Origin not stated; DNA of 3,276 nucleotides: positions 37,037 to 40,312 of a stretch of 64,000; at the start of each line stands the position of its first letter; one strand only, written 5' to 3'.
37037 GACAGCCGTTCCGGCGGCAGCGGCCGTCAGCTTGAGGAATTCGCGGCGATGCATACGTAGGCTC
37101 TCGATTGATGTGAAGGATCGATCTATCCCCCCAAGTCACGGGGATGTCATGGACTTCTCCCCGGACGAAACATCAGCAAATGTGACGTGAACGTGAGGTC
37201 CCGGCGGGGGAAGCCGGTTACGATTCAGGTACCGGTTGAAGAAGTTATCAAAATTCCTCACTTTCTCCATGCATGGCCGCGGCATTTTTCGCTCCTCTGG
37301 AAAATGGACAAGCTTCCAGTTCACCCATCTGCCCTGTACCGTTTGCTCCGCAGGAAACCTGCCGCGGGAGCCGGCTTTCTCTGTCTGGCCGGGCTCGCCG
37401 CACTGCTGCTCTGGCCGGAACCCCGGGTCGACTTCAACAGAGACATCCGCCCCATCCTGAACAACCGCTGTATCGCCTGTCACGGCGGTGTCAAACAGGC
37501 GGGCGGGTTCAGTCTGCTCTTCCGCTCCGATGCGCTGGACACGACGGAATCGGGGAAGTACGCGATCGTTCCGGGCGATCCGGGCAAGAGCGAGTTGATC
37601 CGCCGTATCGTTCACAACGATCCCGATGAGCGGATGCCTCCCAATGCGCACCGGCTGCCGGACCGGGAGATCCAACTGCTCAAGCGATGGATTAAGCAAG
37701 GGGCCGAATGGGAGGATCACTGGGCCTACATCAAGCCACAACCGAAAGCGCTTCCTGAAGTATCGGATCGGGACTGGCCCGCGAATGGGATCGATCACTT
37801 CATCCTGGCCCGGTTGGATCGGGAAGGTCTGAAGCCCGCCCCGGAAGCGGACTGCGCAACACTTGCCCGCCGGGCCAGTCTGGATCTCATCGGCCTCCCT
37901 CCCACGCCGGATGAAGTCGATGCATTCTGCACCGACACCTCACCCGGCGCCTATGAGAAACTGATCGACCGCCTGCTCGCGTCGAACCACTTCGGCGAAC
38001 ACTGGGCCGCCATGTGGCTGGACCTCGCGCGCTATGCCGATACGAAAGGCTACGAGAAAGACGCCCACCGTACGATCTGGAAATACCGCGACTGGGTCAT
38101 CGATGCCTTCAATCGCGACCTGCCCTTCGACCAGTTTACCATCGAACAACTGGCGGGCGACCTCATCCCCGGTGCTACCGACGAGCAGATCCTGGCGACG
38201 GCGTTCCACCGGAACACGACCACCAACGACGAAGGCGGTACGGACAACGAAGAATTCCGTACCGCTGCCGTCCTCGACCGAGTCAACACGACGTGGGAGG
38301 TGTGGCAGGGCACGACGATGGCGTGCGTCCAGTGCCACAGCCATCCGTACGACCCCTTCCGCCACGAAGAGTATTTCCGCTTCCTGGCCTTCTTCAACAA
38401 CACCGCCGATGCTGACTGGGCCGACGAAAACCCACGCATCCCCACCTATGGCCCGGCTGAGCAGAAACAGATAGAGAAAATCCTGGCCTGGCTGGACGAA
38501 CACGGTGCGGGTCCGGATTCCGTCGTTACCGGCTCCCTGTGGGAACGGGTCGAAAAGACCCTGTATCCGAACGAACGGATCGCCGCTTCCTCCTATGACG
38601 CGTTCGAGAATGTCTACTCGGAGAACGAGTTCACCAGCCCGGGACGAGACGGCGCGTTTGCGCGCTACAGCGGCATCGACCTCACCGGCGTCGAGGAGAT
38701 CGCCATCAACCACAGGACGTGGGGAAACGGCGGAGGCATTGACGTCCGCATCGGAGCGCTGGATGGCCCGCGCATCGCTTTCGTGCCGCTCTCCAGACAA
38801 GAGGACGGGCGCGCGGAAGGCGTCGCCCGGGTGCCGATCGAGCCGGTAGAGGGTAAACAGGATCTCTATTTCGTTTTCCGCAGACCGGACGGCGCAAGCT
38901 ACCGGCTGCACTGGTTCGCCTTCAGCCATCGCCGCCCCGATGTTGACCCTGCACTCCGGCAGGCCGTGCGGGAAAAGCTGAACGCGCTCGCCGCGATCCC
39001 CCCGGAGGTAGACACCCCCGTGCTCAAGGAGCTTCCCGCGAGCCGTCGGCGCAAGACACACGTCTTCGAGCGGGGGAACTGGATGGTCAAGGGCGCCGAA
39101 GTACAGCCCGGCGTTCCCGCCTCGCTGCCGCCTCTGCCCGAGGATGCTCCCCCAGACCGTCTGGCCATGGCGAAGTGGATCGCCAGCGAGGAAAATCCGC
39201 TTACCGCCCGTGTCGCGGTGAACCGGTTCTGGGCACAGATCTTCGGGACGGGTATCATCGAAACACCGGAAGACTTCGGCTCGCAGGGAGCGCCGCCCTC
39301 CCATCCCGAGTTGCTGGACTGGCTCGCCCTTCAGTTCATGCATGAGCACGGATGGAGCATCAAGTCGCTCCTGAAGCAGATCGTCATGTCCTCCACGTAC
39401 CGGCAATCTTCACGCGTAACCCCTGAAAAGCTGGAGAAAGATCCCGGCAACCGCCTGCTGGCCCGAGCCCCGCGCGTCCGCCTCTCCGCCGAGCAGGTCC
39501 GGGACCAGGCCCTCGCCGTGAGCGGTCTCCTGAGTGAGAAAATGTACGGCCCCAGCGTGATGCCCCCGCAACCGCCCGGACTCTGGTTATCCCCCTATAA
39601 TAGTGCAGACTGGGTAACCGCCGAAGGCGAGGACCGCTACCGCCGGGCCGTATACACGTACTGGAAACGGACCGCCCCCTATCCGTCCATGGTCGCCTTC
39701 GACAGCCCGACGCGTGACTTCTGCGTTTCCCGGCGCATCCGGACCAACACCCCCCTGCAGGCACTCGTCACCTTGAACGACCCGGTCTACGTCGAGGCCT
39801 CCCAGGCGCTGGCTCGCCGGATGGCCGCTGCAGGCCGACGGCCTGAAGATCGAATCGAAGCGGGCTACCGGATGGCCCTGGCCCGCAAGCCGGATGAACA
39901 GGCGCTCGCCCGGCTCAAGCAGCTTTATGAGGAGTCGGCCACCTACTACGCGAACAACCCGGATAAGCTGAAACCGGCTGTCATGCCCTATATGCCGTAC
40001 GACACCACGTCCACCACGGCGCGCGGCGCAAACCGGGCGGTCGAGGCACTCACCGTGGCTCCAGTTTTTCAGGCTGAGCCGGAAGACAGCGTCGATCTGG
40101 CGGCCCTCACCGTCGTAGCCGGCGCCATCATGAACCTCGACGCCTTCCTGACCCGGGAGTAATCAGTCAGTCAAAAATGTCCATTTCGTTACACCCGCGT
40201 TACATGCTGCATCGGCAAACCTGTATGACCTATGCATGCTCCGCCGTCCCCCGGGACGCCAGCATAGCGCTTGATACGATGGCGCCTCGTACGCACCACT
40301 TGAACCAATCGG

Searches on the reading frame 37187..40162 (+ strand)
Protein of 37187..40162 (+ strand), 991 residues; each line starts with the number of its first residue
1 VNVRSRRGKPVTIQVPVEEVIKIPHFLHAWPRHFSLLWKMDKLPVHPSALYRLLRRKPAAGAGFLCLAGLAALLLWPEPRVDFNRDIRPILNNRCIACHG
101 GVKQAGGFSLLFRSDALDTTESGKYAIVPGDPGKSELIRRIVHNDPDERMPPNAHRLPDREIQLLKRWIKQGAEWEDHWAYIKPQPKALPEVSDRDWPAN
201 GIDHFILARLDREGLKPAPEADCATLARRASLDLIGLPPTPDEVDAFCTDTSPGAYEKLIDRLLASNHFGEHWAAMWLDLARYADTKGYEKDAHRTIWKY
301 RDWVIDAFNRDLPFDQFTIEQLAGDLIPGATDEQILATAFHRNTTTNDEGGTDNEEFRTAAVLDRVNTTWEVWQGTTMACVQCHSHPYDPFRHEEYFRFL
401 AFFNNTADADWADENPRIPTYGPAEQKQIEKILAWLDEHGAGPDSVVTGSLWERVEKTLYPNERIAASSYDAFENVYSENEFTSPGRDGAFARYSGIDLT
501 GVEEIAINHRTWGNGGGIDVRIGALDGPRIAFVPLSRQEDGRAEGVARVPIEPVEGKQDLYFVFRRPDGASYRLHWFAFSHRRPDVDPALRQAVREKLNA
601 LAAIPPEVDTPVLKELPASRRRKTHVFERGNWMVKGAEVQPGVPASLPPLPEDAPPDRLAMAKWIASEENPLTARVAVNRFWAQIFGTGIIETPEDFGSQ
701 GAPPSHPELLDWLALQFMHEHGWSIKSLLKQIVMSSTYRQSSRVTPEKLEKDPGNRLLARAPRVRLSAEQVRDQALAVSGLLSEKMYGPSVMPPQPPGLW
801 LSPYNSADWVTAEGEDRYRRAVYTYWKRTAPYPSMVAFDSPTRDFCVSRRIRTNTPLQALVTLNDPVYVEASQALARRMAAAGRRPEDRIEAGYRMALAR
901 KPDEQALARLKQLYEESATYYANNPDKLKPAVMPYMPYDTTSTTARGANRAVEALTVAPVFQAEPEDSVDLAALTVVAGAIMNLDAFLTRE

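Call 20: search_protein_families(library=pfam, proteins=[window:37187-40162:+], max_evalue=0.01)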
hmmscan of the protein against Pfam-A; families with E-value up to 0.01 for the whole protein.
window:37187-40162:+ (991 aa): 5 families
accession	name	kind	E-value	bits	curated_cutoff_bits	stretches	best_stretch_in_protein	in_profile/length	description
PF07587.16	PSD1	-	1.3e-104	349.4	28.5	1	657-913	1-243/244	Protein of unknown function (DUF1553)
PF07583.16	PSCyt2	-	8.2e-86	287.7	29.8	1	202-407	2-208/209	Protein of unknown function (DUF1549)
PF07635.16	PSCyt1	-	7.3e-18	65.4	22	1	95-153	1-58/59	Planctomycete cytochrome C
PF13442.11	Cytochrome_CBB3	-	1.7e-06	28.7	27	1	87-169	6-68/68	Cytochrome C oxidase, cbb3-type, subunit III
PF03422.21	CBM_6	-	0.00023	21.9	28.9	1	486-580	28-124/125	Carbohydrate binding module (family 6)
